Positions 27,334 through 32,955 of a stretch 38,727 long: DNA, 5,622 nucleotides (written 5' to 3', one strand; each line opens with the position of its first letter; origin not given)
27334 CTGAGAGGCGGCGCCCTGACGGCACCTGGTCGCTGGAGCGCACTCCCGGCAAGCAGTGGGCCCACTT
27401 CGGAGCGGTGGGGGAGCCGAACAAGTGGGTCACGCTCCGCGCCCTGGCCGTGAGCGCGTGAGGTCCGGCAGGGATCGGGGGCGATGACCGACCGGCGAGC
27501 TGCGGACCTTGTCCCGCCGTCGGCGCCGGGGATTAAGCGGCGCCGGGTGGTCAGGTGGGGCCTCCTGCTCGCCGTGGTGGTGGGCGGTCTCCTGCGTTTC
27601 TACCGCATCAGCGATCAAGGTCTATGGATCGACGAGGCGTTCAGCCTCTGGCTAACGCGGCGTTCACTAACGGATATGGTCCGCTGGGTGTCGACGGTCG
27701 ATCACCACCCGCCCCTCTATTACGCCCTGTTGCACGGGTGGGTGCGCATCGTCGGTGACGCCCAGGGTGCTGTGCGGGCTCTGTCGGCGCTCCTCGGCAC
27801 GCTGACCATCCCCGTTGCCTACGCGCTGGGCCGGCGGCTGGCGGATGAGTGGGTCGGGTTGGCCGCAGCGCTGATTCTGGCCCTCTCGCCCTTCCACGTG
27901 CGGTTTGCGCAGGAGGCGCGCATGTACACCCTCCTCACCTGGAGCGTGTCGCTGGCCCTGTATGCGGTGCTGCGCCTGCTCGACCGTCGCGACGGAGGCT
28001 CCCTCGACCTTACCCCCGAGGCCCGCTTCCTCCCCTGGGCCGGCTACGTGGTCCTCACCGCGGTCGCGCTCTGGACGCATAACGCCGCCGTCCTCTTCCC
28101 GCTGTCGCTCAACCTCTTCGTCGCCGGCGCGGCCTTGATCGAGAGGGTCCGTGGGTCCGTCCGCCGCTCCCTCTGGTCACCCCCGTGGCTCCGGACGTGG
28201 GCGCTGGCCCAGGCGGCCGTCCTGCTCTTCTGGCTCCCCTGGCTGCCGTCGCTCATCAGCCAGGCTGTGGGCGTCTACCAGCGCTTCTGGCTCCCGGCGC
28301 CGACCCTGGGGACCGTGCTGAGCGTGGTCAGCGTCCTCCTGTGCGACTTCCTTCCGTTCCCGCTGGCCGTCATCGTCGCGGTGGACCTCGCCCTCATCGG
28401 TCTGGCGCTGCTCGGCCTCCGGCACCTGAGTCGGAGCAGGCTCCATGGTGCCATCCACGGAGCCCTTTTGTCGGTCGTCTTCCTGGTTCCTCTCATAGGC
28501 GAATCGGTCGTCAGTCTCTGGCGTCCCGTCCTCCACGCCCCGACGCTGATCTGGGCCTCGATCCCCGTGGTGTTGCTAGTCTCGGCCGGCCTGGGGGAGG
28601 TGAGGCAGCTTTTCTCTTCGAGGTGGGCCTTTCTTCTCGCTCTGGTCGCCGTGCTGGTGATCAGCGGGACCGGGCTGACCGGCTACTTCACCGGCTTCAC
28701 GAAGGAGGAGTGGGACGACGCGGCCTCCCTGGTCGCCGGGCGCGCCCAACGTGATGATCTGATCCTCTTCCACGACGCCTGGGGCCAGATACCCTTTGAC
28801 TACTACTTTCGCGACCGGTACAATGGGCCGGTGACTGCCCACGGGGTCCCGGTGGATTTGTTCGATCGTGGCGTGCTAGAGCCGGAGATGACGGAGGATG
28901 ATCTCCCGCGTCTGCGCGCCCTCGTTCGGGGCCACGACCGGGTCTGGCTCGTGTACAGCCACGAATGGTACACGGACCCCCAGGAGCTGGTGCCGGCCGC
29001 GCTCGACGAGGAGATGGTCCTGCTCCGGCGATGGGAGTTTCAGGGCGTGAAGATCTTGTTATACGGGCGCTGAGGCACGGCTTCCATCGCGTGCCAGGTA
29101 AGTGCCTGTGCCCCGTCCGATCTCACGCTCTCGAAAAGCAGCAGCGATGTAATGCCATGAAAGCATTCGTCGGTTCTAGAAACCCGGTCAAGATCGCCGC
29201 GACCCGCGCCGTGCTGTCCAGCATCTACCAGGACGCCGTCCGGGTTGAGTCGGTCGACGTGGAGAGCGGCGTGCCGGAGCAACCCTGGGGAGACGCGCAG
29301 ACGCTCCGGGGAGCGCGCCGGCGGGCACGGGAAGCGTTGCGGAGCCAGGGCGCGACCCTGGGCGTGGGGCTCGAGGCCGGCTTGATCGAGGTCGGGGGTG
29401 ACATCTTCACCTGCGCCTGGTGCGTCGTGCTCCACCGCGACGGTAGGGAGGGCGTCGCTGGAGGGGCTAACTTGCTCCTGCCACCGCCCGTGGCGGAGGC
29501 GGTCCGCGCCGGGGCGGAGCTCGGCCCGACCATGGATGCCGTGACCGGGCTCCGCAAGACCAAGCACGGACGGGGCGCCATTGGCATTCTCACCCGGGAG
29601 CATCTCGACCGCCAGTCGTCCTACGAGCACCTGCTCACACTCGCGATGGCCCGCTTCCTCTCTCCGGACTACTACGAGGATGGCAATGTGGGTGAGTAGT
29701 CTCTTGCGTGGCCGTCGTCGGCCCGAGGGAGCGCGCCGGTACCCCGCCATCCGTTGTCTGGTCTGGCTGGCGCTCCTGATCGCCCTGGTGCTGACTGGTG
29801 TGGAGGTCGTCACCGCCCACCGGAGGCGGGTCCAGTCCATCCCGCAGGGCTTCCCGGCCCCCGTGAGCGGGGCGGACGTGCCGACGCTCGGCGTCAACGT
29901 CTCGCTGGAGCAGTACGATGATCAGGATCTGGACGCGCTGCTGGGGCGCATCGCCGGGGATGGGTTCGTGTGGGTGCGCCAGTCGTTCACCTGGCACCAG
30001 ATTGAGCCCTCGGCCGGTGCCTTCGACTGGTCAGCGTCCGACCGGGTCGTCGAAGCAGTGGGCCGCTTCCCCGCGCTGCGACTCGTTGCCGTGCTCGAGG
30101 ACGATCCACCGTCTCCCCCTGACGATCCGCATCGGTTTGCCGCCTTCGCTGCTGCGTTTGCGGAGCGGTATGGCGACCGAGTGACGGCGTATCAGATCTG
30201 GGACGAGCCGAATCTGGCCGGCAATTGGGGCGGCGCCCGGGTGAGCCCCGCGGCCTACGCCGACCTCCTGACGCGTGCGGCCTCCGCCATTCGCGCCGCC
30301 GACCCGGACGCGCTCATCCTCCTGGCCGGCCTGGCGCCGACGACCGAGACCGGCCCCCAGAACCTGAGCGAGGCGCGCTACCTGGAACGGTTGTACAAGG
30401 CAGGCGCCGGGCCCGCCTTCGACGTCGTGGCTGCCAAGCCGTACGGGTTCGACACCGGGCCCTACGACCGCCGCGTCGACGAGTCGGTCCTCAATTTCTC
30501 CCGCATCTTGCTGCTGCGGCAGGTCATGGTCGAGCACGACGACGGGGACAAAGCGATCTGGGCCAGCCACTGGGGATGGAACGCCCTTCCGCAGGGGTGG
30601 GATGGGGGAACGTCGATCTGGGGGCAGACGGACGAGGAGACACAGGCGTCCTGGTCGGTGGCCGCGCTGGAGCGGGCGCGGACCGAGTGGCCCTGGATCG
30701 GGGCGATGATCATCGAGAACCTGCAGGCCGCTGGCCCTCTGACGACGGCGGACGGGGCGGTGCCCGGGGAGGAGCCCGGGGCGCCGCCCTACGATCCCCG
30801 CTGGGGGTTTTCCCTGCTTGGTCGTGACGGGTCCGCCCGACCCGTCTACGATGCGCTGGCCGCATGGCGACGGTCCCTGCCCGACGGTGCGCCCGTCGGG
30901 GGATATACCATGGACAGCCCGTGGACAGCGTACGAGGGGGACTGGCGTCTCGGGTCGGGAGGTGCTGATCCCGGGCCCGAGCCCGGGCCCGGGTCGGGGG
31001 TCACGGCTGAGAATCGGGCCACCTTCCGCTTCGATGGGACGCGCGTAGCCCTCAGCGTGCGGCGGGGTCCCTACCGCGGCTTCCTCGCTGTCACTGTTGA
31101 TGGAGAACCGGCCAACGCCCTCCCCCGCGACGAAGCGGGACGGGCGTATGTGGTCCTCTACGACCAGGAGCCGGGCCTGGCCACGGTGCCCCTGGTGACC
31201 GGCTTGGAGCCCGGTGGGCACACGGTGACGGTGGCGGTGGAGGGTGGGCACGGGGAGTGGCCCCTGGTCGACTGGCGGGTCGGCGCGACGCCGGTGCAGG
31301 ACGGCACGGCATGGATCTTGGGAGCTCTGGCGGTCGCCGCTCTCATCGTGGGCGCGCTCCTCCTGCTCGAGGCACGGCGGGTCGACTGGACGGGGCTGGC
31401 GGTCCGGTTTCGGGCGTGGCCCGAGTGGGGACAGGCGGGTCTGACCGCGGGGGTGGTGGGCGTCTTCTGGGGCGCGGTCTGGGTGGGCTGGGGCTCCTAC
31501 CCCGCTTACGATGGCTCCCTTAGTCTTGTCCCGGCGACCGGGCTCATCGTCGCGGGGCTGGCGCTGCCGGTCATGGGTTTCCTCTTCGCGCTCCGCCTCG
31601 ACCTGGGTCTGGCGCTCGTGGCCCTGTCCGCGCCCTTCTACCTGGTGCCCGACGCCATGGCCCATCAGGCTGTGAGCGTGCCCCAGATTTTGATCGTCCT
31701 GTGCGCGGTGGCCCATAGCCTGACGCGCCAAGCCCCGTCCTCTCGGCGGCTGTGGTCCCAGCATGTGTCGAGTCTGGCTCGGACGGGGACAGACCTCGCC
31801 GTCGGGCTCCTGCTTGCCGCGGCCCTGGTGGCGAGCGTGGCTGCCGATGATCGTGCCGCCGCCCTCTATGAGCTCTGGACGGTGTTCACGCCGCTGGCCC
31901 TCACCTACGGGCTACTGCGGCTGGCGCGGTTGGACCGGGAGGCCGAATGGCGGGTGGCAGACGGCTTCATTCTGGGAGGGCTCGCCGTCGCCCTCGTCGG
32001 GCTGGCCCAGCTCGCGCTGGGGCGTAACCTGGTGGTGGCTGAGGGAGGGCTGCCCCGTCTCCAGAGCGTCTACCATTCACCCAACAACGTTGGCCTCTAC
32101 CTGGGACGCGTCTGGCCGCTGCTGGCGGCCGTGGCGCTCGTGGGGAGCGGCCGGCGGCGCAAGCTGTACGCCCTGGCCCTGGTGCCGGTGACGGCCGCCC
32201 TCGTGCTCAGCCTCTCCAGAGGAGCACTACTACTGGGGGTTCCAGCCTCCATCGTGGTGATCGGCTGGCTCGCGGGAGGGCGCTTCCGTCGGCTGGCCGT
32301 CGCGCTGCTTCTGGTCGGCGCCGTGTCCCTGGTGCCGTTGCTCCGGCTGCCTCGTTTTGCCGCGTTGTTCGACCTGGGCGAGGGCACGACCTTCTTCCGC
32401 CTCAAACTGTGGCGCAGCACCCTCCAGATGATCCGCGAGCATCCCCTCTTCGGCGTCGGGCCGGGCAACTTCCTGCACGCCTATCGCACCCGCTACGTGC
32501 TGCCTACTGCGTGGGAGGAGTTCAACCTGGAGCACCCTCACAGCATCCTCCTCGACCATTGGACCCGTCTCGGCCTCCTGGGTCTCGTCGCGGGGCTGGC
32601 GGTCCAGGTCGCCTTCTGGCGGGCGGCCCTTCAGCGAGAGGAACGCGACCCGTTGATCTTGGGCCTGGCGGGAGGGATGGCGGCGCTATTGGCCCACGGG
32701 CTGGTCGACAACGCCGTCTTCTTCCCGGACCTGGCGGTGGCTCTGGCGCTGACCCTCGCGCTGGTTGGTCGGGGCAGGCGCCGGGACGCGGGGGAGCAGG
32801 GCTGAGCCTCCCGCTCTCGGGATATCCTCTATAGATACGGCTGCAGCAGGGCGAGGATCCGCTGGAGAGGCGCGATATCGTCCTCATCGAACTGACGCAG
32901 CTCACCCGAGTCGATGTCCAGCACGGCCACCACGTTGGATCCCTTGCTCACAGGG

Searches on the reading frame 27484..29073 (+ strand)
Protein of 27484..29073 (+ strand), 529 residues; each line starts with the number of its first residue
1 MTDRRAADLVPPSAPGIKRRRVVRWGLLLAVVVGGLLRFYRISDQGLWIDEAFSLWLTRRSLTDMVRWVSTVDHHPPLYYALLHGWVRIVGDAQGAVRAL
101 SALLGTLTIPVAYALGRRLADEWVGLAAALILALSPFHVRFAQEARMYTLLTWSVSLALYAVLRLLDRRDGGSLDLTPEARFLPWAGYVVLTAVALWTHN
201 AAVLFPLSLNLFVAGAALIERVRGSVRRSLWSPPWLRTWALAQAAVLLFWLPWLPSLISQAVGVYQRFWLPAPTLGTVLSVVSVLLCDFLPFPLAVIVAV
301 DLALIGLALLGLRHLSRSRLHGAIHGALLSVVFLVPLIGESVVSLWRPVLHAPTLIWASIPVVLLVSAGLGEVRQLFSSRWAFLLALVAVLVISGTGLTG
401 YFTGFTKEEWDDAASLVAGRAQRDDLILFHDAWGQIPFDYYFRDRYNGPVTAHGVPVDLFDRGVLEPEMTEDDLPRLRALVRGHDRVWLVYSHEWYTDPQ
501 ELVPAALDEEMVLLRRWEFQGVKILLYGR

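Call 75: search_protein_families(library=pfam, proteins=[window:27484-29073:+], max_evalue=0.00001)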
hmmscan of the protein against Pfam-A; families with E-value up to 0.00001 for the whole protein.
window:27484-29073:+ (529 aa): 1 family
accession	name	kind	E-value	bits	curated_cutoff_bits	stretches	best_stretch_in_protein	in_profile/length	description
PF13231.12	PMT_2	-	2.9e-11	44.3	26.1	1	74-246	1-154/160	Dolichyl-phosphate-mannose-protein mannosyltransferase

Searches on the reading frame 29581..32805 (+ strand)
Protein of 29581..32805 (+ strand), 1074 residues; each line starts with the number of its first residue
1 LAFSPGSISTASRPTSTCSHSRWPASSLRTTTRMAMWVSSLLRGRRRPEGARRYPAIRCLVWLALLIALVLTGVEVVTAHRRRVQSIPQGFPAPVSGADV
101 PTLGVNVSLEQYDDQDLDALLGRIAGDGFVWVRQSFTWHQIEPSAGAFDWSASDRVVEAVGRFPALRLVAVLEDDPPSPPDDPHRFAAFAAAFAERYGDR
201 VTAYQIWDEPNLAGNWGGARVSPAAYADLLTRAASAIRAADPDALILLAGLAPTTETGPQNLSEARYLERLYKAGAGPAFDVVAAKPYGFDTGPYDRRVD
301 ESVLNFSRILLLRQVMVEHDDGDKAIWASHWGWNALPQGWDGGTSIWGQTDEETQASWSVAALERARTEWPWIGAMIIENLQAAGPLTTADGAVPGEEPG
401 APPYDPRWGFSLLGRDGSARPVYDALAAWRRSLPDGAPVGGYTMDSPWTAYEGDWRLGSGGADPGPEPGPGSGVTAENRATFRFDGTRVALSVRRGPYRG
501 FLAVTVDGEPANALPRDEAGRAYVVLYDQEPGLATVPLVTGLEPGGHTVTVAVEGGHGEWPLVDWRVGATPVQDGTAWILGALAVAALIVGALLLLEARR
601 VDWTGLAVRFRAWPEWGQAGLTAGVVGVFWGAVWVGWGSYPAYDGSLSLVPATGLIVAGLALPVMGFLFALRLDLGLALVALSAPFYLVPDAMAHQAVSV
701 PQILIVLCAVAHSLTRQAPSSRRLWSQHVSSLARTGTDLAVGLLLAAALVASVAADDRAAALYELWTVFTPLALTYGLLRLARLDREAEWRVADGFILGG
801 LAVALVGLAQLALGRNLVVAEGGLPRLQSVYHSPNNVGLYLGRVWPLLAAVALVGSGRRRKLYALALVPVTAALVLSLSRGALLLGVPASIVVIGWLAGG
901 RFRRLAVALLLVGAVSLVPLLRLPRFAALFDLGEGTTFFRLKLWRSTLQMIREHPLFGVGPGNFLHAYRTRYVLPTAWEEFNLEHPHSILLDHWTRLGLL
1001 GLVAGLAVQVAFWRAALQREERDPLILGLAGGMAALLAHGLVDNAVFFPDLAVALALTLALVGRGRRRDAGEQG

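Call 75: search_protein_families(library=pfam, proteins=[window:29581-32805:+], max_evalue=0.00001)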
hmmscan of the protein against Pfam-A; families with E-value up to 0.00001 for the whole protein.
window:29581-32805:+ (1074 aa): 1 family
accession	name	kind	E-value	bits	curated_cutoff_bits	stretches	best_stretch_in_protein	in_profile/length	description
PF04932.20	Wzy_C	-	2.3e-18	66.8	31.7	1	866-1004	2-147/149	O-Antigen ligase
